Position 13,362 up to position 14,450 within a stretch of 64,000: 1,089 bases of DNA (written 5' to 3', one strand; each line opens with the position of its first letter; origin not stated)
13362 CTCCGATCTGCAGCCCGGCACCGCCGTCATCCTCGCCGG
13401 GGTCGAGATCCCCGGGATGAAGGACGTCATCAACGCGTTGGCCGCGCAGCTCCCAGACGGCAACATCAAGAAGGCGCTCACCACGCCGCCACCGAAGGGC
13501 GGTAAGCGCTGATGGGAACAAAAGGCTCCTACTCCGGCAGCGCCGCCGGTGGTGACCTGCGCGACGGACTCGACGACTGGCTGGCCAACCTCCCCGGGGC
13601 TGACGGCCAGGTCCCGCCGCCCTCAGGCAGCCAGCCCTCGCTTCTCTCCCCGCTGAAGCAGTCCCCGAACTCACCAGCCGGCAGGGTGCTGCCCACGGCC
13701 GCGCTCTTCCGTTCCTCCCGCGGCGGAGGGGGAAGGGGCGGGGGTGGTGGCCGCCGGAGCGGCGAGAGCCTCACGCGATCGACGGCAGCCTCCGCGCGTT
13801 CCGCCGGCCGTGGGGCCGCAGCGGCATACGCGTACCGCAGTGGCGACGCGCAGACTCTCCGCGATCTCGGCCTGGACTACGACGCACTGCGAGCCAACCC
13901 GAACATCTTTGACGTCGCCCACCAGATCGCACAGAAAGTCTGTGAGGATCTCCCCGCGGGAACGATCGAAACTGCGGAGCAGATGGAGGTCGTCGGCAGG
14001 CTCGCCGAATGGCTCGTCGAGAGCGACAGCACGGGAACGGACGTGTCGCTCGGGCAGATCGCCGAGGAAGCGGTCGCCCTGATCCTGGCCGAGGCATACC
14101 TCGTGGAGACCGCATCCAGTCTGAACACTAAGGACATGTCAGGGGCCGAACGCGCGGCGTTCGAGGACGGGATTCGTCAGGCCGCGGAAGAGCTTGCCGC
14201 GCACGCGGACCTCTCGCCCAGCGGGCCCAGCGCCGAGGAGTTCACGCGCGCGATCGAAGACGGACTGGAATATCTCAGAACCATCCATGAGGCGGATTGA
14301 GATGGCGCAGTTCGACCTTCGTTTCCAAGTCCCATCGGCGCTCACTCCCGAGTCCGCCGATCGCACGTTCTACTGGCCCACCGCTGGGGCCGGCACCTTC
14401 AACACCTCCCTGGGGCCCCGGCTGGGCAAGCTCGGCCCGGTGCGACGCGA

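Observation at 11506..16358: Complete QatABCD-type anti-phage locus (KAP NTPase / QatB / QueC-like / TatD-like) carried as cargo next to a conjugative relaxase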

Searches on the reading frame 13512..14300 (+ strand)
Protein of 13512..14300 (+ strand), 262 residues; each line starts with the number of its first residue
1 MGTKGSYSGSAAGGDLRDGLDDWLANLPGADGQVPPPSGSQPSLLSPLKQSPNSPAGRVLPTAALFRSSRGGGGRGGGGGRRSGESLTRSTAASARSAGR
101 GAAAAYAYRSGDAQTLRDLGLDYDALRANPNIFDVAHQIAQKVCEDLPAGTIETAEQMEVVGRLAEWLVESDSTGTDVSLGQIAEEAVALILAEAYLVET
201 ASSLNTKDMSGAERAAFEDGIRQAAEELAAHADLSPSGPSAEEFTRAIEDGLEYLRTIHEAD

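Call 3: search_protein_families(library=padloc, proteins=[window:13512-14297:+], max_evalue=0.01)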
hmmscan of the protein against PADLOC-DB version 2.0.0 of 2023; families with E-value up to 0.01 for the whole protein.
window:13512-14297:+ (262 aa): 0 families

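Call 4: search_protein_families(library=pfam, proteins=[window:13512-14297:+], max_evalue=0.01)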
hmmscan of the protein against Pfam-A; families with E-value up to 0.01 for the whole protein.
window:13512-14297:+ (262 aa): 0 families

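Call 5: search_protein_families(library=ncbifam, proteins=[window:13512-14297:+], max_evalue=0.01)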
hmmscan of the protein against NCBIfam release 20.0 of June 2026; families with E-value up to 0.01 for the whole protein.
window:13512-14297:+ (262 aa): 0 families

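Call 10: search_protein_families(library=padloc, proteins=[window:13512-14297:+], max_evalue=10)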
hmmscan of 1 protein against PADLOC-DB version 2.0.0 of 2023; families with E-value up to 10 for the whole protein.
window:13512-14297:+ (262 aa): 0 families

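Call 17: search_solved_structures(query=window:13512-14297:+, max_evalue=10, show_alignments=3)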
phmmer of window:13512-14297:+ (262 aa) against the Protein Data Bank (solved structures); distinct sequences matched with E-value up to 10: 7.
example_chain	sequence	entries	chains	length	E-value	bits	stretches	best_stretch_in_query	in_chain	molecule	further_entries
6wrf_S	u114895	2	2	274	0.058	16.3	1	21-83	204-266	Green fluorescent protein | Green fluorescent protein, + ssrA tag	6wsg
9i05_Xm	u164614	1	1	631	0.16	14.9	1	33-115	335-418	Macro domain-containing protein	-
7w7q_A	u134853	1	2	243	2.9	10.7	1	65-106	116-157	1F11S antibody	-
8tio_R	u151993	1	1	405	5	9.9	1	62-95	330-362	Atypical chemokine receptor 3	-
9g6k_LC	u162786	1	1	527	5.3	9.9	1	33-115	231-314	Macro domain-containing protein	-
2gki_A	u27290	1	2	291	6.4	9.6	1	67-108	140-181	nuclease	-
6zj3_SN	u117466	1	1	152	7.7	9.3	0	46-105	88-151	Ribosomal protein eS10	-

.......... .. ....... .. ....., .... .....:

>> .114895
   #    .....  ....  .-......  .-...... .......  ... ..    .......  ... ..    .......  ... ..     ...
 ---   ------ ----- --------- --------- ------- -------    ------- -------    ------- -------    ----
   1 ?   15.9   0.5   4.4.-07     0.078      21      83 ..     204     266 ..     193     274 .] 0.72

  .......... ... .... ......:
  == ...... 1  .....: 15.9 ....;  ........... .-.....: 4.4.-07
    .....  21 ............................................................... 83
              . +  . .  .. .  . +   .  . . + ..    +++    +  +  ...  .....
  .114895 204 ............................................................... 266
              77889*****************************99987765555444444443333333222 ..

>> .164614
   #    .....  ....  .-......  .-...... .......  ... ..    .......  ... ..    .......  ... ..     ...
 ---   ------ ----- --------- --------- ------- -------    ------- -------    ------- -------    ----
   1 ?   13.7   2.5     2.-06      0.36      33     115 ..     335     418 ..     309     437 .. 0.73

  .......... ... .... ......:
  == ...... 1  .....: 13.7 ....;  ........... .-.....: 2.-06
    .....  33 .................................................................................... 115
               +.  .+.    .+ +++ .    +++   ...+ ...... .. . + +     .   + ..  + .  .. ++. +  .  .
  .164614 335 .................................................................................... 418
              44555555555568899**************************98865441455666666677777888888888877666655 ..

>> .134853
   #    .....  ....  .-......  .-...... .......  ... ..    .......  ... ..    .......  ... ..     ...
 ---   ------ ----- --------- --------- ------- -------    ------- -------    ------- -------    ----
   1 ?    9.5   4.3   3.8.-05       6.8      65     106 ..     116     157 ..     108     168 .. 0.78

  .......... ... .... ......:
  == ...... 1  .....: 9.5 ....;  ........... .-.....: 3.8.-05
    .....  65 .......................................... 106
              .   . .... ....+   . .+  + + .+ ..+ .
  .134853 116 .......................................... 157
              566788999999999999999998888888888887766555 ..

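Call 19: find_homologous_proteins(query=window:13512-14297:+, max_evalue=0.001)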
Query window:13512-14297:+ (262 aa): 99 proteins with E <= 0.001 among 8000 candidates.
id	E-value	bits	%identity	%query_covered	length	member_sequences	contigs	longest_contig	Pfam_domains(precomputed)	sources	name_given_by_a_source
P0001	8.4e-155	532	97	100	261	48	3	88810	-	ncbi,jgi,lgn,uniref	ncbi:MAG: hypothetical protein SOH99_13510 [Acidipropionibacterium acidipropionici]|jgi:hypothetical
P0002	6.5e-150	516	94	100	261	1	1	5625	-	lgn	-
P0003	3.8e-148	510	93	100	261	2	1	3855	-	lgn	-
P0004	3.8e-142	490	91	100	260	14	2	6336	-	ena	-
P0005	1.9e-140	485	91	100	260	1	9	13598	-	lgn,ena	-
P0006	3.3e-138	477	85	100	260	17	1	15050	-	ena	-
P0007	2.8e-136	471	85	100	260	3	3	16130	-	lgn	-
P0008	4.3e-134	464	85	100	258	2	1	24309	-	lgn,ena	-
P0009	9.4e-130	450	82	100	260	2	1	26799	-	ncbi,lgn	-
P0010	3.3e-125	435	80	99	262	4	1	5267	-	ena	-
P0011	7.7e-125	434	80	100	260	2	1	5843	-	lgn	-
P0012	1.0e-122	427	79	99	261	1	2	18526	-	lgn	-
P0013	8.1e-120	417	76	99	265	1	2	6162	-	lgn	-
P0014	1.1e-115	404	75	100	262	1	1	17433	-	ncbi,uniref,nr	ncbi:hypothetical protein E0H26_28885 [Micromonospora zingiberis]|uniref:Uncharacterized protein n=1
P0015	5.8e-113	395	74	99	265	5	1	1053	-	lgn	-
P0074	1.3e-67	246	47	99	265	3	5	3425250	-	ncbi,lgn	-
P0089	8.1e-58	214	47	100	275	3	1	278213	-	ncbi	ncbi:hypothetical protein JCM18899A_14270 [Nocardioides sp. AN3]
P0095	3.3e-35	140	37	57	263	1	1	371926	-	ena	-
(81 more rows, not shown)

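Call 22: search_solved_structures(query=A1, max_evalue=10, show_alignments=3)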
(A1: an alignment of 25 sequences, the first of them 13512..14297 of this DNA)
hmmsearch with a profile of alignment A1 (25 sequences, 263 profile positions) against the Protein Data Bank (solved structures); distinct sequences matched with E-value up to 10: 2.
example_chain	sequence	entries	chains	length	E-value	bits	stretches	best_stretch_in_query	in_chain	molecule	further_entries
8cws_A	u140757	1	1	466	7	9.6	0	132-194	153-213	F4132-2 Chain A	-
8cwy_A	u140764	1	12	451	8.1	9.4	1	132-195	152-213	T32-15-1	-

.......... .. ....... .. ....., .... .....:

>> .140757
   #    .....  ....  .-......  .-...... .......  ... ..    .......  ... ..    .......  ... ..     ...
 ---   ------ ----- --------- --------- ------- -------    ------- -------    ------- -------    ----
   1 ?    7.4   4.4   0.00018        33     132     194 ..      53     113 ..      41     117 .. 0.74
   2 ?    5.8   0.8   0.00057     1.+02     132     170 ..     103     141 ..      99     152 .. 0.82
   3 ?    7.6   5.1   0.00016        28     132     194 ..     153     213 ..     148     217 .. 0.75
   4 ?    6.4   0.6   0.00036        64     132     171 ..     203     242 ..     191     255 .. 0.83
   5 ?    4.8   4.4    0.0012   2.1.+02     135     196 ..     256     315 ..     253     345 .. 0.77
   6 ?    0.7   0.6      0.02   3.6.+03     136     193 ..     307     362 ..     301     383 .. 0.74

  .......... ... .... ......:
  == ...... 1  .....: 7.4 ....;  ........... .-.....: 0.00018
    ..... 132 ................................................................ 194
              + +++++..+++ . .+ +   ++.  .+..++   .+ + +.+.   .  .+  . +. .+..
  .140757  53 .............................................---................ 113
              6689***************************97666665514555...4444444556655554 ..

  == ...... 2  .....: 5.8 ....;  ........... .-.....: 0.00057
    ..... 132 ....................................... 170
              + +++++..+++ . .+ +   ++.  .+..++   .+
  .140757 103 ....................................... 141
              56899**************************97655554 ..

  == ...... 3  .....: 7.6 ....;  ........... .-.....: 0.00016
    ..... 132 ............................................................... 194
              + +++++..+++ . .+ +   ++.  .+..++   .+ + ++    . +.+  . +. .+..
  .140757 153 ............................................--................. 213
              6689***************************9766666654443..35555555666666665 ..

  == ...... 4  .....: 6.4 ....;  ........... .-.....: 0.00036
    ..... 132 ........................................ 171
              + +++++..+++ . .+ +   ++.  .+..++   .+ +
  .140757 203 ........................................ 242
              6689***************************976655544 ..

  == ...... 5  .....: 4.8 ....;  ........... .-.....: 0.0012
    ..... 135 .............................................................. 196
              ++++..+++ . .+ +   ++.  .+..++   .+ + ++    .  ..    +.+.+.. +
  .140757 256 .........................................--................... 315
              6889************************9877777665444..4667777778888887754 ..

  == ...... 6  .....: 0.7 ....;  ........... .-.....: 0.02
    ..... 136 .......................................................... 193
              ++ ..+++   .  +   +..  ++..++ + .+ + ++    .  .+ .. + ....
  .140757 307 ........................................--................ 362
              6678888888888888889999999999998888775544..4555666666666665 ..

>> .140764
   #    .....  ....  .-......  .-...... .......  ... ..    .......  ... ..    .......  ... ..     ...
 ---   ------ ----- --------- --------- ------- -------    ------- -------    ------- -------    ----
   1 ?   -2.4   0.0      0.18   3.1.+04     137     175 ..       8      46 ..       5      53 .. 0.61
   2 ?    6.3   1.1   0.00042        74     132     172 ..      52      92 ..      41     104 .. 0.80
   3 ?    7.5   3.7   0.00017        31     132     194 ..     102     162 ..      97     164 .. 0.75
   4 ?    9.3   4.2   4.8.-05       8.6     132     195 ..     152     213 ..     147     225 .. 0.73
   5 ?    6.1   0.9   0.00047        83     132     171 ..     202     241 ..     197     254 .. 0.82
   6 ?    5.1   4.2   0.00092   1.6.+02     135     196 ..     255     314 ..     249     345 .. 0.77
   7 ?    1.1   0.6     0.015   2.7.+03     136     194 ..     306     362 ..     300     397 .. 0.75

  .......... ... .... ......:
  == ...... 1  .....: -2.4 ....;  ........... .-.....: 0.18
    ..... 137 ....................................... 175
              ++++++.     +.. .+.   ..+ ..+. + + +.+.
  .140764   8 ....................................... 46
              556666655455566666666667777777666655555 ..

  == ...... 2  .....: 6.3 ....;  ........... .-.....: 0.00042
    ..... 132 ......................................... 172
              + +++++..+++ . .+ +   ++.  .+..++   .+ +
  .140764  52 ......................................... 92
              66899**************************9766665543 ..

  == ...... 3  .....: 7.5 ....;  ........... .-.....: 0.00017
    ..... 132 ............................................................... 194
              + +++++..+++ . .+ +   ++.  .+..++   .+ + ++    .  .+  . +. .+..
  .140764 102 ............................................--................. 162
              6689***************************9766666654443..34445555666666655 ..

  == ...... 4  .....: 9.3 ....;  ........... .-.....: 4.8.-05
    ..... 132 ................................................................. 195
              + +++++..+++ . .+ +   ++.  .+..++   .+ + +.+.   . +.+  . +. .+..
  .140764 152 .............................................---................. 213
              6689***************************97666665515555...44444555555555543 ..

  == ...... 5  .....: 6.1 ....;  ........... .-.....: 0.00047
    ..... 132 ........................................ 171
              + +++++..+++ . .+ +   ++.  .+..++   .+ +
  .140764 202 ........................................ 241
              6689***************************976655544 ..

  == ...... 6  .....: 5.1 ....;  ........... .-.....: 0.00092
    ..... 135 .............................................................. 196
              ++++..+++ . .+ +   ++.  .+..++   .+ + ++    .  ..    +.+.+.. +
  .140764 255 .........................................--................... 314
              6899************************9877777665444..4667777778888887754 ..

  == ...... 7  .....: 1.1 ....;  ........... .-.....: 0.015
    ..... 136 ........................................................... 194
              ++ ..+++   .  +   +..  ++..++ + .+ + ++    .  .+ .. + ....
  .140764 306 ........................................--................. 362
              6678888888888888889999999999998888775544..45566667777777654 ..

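Call 24: search_protein_families(library=ncbifam, alignment_id=A1, max_evalue=10)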
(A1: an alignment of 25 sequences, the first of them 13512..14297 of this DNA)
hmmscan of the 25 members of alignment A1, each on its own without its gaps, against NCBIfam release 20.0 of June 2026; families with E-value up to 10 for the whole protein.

A. member 1, window:13512-14297:+ (262 aa): 1 family
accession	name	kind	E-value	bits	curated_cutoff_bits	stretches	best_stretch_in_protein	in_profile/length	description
NF042918.1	PAGG_Syn_BesB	equivalog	0.017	13.8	800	1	103-207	18-123/491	L-2-amino-4-chloropent-4-enoate dechlorinase/desaturase BesB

B. families by the number of members that match (of 25 scanned): 9 families
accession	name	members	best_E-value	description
NF042918.1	PAGG_Syn_BesB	3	0.014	L-2-amino-4-chloropent-4-enoate dechlorinase/desaturase BesB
NF052675.1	XAC1346_fam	2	0.48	XAC1346 family secretion chaperone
TIGR00420.1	trmU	1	0.029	tRNA 2-thiouridine(34) synthase MnmA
NF047914.1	phage_STY1053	1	0.03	STY1053 family phage-associated protein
NF008812.1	PRK11836.1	1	0.04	ElaD/SseL family deubiquitinase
NF001138.1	PRK00143.1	1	0.079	tRNA 2-thiouridine(34) synthase MnmA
NF038345.1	wall_hydro_RipC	1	0.084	peptidoglycan hydrolase RipC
NF041496.1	MobQ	1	0.12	MobQ family relaxase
NF050126.1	carrier_TmoA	1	0.42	pearlin 3-thiahomoleucine biosynthesis carrier peptide TmoA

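Call 25: find_encoding_contigs(protein=window:13512-14300:+, flank=10000, max_places=6)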
Protein window:13512-14300:+ (262 aa): 10 contigs read that carry it; 3 places shown.
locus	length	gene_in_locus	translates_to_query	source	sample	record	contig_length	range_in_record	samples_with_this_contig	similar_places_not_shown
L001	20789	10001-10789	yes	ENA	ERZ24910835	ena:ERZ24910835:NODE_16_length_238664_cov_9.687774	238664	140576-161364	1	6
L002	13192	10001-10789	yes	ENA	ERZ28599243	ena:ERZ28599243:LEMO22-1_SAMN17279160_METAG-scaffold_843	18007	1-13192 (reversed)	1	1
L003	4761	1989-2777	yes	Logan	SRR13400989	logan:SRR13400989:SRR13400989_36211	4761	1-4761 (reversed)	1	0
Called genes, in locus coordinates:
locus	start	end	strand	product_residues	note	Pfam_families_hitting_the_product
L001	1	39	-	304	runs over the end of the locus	PF00892:EamA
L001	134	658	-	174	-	PF07690:MFS_1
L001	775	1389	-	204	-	PF00258:Flavodoxin_1 (weak), PF02525:Flavodoxin_2, PF03358:FMN_red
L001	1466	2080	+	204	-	PF00440:TetR_N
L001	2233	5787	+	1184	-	PF08751:TrwC, PF01443:Viral_helicase1 (faint), PF13245:AAA_19, PF13604:AAA_30, PF22232:TraI_hel_assoc_N (weak)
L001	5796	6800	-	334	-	PF02481:DNA_processg_A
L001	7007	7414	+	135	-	-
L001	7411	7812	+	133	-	PF00239:Resolvase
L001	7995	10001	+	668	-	PF07693:KAP_NTPase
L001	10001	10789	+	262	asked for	-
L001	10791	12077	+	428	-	-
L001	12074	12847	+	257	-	PF01026:TatD_DNase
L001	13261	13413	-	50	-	-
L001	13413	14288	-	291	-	PF12146:Hydrolase_4, PF00561:Abhydrolase_1, PF12697:Abhydrolase_6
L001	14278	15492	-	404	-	PF13439:Glyco_transf_4, PF13579:Glyco_trans_4_4, PF00534:Glycos_transf_1, PF13692:Glyco_trans_1_4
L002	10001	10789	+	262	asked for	-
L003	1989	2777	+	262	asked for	-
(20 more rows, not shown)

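Call 27: predict_structure(alignment_id=A1)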
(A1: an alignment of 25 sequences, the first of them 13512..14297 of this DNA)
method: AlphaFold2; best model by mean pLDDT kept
length: 262 residues; sequences in the alignment: 25
mean_pLDDT: 65.3   pTM: 0.56
mean pLDDT of the five models: 65.3, 60.6, 60.3, 60.0, 59.0
residues with pLDDT >= 90: 21; 70-90: 129; 50-70: 20; < 50: 92
segments of 3 or more residues with pLDDT < 50: 1-89
pLDDT, mean of each block of 10 residues (from residue 1): 37 37 40 34 32 35 36 32 44 66 77 84 90 80 66 67 82 81 87 86 82 89 92 80 80 83 50
secondary structure, 60 per line:
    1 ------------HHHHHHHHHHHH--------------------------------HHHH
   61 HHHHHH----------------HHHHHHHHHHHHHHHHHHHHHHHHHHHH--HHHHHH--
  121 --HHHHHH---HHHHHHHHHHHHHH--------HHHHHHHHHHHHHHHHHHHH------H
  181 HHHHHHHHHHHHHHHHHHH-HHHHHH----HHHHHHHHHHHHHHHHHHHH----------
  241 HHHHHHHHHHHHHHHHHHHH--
elements in order: H13-24 H57-66 H83-110 H113-118 H123-128 H132-145 H154-173 H180-199 H201-206 H211-230 H241-260

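Call 30: fold_search(model_id=the predicted structure, library=pdb)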
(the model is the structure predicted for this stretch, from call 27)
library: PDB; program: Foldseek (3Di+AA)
matches with E <= 10: 194; with E <= 0.001: 0
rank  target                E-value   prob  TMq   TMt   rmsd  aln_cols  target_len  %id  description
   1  9y01_A                5.1e-01  0.60  0.31  0.36   7.7       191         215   19  QatB-QatC complex in qatABCD anti-phage defense (released 2025-10-01)
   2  8qkd                  1.2e+00  0.21  0.22  0.21  14.6       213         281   15  X-ray crystal structure of a de novo designed single-chain parallel coiled-coil alpha-helical barrel with 5 inner helice (released 2024-07-03)
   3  2olt_B                1.2e+00  0.10  0.17  0.19  14.4       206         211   12  Crystal structure of a phou-like protein (so_3770) from shewanella oneidensis mr-1 at 2.00 A resolution (released 2007-02-06)
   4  2olt_A                1.4e+00  0.11  0.16  0.20  14.8       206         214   12  Crystal structure of a phou-like protein (so_3770) from shewanella oneidensis mr-1 at 2.00 A resolution (released 2007-02-06)
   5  8hdu_A                1.7e+00  0.13  0.19  0.26  14.1       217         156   12  De novo design cavitated protein without predefined topology (released 2023-01-18)
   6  2olt_C                1.7e+00  0.09  0.16  0.18  15.0       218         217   11  Crystal structure of a phou-like protein (so_3770) from shewanella oneidensis mr-1 at 2.00 A resolution (released 2007-02-06)
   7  7cub_C                1.9e+00  0.11  0.19  0.24  18.3       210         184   10  2.55-Angstrom Cryo-EM structure of Cytochrome bo3 from Escherichia coli in Native Membrane (released 2021-08-25)
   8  2msv_MODEL_1_A        1.9e+00  0.10  0.16  0.23  14.4       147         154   16  Solution structure of the MLKL N-terminal domain (released 2014-09-24)
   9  8hdu_E                2.0e+00  0.14  0.19  0.27  11.4       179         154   13  De novo design cavitated protein without predefined topology (released 2023-01-18)
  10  2d4c_D                2.0e+00  0.07  0.13  0.15  24.0       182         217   14  Crystal structure of the endophilin BAR domain mutant (released 2006-07-11)
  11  6cnz_A                2.0e+00  0.06  0.14  0.19  16.5       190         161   13  Crystal Structure of Chorismate Mutase from Burkholderia thailandensis (released 2018-03-21)
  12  8hdu_D                2.1e+00  0.15  0.20  0.29  11.0       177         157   14  De novo design cavitated protein without predefined topology (released 2023-01-18)
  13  6cnz_D                2.1e+00  0.06  0.14  0.19  16.6       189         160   13  Crystal Structure of Chorismate Mutase from Burkholderia thailandensis (released 2018-03-21)
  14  2y44                  2.1e+00  0.05  0.13  0.16  19.5       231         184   11  Crystal structure of GARP from Trypanosoma congolense (released 2011-03-30)
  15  5zdp_D                2.3e+00  0.08  0.19  0.19  16.6       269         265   10  Crystal structure of cyanide-insensitive alternative oxidase from Trypanosoma brucei with ferulenol (released 2019-02-27)
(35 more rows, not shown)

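Call 33: find_encoding_contigs(protein=P0095, flank=8000, max_places=1)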
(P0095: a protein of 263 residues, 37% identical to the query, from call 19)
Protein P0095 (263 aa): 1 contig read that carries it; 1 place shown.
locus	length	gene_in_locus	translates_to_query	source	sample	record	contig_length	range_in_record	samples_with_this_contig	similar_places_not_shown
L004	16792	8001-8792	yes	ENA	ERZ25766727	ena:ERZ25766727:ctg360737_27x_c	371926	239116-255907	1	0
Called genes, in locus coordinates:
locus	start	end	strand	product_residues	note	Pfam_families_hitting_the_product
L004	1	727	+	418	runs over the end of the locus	PF07730:HisKA_3, PF02518:HATPase_c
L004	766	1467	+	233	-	PF00072:Response_reg, PF00196:GerE, PF08281:Sigma70_r4_2 (weak)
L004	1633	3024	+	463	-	PF00805:Pentapeptide, PF13599:Pentapeptide_4 (weak), PF08867:FRG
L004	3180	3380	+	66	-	PF12728:HTH_17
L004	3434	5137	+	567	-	PF07669:Eco57I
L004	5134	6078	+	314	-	PF17728:BsuBI_PstI_RE_N, PF06616:BsuBI_PstI_RE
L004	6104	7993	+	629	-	PF07693:KAP_NTPase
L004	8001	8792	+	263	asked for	-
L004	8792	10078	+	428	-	-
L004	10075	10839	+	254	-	PF01026:TatD_DNase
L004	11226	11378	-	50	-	-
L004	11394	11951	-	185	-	PF02660:G3P_acyltransf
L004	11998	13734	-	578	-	PF05598:DUF772, PF01609:DDE_Tnp_1, PF13751:DDE_Tnp_1_6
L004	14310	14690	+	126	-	PF13340:DUF4096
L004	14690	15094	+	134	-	PF01609:DDE_Tnp_1, PF13586:DDE_Tnp_1_2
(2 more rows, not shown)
